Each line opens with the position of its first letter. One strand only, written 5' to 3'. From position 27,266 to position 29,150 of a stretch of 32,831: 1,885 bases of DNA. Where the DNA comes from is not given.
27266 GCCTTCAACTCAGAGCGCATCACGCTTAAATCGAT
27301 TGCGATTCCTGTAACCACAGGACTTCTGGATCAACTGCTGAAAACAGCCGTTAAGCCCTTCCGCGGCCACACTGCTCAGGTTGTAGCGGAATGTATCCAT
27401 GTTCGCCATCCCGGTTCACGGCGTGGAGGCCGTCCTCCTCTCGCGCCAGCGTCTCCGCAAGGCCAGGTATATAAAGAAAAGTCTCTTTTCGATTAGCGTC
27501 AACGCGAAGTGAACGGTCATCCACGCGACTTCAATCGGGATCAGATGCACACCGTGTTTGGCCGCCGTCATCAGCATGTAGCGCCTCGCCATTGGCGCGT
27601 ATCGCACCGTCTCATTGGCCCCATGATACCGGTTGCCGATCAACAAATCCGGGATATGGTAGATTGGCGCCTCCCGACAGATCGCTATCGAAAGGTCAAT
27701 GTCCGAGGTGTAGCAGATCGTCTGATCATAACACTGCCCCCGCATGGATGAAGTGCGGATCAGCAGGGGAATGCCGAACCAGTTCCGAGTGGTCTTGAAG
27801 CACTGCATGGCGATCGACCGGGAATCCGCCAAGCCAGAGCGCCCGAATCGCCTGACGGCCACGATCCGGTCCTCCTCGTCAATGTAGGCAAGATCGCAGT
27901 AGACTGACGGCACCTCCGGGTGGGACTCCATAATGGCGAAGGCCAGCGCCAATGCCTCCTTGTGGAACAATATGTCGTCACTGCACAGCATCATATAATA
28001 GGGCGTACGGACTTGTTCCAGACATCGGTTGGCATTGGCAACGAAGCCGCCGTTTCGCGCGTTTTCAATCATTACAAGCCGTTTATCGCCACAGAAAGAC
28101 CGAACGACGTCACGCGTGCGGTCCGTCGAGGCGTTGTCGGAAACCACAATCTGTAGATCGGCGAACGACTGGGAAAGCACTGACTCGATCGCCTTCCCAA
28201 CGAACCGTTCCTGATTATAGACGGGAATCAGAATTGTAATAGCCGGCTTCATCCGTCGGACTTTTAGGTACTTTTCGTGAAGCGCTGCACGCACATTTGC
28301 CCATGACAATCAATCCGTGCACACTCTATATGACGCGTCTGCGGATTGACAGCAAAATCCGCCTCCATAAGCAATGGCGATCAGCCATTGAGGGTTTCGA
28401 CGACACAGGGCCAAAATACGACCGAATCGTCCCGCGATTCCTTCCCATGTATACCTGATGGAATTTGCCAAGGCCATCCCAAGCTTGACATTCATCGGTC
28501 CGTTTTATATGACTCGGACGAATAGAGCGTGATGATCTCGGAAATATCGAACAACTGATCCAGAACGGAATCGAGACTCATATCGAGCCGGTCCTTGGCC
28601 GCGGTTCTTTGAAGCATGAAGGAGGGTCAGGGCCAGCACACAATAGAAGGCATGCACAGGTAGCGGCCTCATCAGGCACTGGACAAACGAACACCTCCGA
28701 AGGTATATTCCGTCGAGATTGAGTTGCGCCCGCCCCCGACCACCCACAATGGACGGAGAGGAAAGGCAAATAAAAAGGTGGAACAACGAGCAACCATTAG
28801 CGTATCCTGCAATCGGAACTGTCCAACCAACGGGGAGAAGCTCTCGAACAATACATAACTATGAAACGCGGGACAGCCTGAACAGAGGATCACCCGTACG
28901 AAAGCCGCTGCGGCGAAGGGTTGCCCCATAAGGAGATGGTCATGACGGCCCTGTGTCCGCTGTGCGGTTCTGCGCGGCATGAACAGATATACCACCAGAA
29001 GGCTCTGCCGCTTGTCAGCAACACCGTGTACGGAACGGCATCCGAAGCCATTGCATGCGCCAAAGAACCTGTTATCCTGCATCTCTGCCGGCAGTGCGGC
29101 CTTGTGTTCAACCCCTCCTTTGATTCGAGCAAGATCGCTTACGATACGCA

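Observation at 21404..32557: Lower-GC ~11-kb nucleotide-sugar island encoding a deoxy/branched sugar pathway with four methyltransferase-type enzymes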

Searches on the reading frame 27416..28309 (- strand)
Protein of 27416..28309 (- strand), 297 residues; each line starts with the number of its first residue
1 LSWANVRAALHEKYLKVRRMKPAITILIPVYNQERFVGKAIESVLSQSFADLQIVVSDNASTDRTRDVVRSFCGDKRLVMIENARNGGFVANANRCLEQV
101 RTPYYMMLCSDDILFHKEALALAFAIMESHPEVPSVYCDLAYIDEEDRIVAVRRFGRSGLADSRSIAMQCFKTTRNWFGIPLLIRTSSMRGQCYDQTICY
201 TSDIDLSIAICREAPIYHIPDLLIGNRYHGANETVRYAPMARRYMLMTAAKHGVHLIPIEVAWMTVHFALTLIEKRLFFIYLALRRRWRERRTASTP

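Call 4: search_protein_families(library=pfam, proteins=[window:27416-28309:-], max_evalue=0.01)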
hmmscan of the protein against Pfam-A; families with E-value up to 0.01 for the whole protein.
window:27416-28309:- (297 aa): 3 families
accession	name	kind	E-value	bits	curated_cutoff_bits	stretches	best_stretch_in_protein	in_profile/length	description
PF00535.33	Glycos_transf_2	-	1.1e-21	78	23.3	1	25-190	1-157/168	Glycosyl transferase family 2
PF13641.12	Glyco_tranf_2_3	-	6e-11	43.2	27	1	22-133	1-116/230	Glycosyltransferase like family 2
PF10111.15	Glyco_tranf_2_2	-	0.00079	19.4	27.3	1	25-146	1-130/276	Glycosyltransferase like family 2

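Call 5: search_protein_families(library=ncbifam, proteins=[window:27416-28309:-], max_evalue=0.01)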
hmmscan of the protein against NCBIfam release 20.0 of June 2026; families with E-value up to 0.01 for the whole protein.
window:27416-28309:- (297 aa): 24 families
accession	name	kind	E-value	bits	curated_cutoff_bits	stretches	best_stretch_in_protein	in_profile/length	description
NF047683.1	TeichurnBiosyTuaG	equivalog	3.3e-18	66.2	400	1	19-131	3-115/252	teichuronic acid biosynthesis protein TuaG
NF050050.1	ProtGlycPglI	equivalog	5.1e-16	58.9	500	1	22-122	2-104/306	GalNAc(5)-diNAcBac-PP-undecaprenol beta-1,3-glucosyltransferase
NF053739.1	GlytfEpsEBac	equivalog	2.5e-14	52.9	450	1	22-145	1-125/265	glycosyltransferase EpsE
TIGR03937.1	PgaC_IcaA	equivalog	1.5e-13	50.5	422.3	1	17-136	40-159/407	poly-beta-1,6-N-acetyl-D-glucosamine synthase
TIGR04440.1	glyco_TIGR04440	domain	2.5e-11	43.7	70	1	24-155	2-135/215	TIGR00180 family glycosyltransferase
NF007482.0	PRK10073.1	equivalog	3.6e-10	39.4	423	1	21-116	5-100/334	glycosyltransferase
TIGR03469.1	HpnB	hypoth_equivalog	6.1e-09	35.4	379.25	1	14-122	36-155/386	hopene-associated glycosyltransferase HpnB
TIGR03111.1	glyc2_xrt_Gpos1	hypoth_equivalog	1e-08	34.4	363.95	1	6-134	33-163/439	TIGR03111 family XrtG-associated glycosyltransferase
NF007453.0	PRK10018.1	equivalog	9.1e-08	32.1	382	1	20-112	4-97/280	colanic acid biosynthesis glycosyltransferase WcaA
TIGR04017.1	WcaA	equivalog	2.1e-07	30.8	495.75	1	21-112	4-96/279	colanic acid biosynthesis glycosyltransferase WcaA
NF038302.1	EPS_HpsE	equivalog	2.8e-05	23.2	300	1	24-133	3-117/307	hormogonium polysaccharide biosynthesis glycosyltransferase HpsE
TIGR04182.1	glyco_TIGR04182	equivalog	2.9e-05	23.6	325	1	24-122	2-93/293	S-layer glycoprotein N-glycosyltransferase AglJ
TIGR04283.1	glyco_like_mftF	equivalog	5.2e-05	22.9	182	1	24-77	1-53/221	TIGR04283 family arsenosugar biosynthesis glycosyltransferase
NF041394.1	GtaseAglG_Halo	equivalog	8.4e-05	22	440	1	25-100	4-81/304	glucosyl-dolichyl phosphate glucuronosyltransferase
NF041875.1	EPS_EpsD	equivalog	0.00011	21.8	370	1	25-125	2-102/325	exopolysaccharide biosynthesis glycosyltransferase EpsD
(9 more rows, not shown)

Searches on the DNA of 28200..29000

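Call 57: search_rna_families(source=window, start=28200, end=29000, threshold=evalue, max_evalue=1)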
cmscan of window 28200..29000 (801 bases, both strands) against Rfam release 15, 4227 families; matches with E-value up to 1: 0.
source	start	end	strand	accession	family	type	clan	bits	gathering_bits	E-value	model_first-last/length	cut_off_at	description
